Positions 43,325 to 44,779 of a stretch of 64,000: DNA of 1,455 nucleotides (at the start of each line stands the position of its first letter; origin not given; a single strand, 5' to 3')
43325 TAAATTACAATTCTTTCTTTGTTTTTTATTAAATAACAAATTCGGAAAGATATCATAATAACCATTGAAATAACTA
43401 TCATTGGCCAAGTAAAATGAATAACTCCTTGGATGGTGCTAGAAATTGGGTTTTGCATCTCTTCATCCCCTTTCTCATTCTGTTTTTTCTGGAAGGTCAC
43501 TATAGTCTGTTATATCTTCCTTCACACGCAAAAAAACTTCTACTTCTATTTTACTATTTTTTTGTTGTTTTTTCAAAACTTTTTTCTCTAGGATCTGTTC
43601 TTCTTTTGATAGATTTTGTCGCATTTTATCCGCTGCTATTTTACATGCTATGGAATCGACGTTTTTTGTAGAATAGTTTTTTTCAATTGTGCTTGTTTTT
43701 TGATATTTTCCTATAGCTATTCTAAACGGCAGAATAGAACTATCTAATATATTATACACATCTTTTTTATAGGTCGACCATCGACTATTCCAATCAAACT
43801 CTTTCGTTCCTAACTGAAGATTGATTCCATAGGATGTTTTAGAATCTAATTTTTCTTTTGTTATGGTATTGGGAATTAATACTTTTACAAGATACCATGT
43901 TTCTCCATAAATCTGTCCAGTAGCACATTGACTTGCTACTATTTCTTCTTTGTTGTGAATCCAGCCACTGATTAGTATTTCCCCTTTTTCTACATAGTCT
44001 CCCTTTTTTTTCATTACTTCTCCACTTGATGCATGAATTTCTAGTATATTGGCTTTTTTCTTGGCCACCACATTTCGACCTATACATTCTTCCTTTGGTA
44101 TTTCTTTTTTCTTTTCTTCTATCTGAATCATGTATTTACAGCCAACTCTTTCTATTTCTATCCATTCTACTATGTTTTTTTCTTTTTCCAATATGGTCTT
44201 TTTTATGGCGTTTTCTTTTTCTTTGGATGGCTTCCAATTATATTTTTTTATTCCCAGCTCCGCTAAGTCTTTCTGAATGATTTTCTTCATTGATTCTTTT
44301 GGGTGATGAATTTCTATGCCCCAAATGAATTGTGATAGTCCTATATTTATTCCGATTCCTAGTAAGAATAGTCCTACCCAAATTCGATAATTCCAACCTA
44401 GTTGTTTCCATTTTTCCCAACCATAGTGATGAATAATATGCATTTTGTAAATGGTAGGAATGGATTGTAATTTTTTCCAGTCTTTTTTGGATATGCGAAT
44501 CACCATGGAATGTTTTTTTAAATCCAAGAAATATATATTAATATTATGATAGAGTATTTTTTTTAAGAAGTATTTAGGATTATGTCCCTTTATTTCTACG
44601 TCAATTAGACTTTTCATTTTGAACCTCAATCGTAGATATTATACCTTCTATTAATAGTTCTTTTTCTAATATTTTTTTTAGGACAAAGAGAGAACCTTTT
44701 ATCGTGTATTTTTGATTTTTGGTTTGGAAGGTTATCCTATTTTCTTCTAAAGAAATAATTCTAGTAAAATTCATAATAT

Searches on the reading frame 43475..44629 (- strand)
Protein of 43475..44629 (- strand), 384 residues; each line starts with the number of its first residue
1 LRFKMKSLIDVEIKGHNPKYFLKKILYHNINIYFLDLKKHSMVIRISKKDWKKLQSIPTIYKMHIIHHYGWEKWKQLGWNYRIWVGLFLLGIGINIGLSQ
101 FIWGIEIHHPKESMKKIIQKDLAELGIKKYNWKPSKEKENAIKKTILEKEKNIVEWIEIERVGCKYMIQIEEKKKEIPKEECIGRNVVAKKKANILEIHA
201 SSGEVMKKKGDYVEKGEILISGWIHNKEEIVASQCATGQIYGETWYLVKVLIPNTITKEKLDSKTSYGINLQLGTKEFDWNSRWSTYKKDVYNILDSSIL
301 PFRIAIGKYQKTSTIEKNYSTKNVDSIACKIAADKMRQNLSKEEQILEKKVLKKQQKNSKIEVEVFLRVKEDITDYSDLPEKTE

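Call 67: search_protein_families(library=pfam, proteins=[window:43475-44629:-], max_evalue=0.0001)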
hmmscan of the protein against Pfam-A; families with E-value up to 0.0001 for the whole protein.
window:43475-44629:- (384 aa): 1 family
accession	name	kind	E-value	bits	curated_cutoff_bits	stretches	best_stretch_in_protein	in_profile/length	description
PF06898.16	YqfD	-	3.7e-59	201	25.2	1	7-373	5-379/379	Putative stage IV sporulation protein YqfD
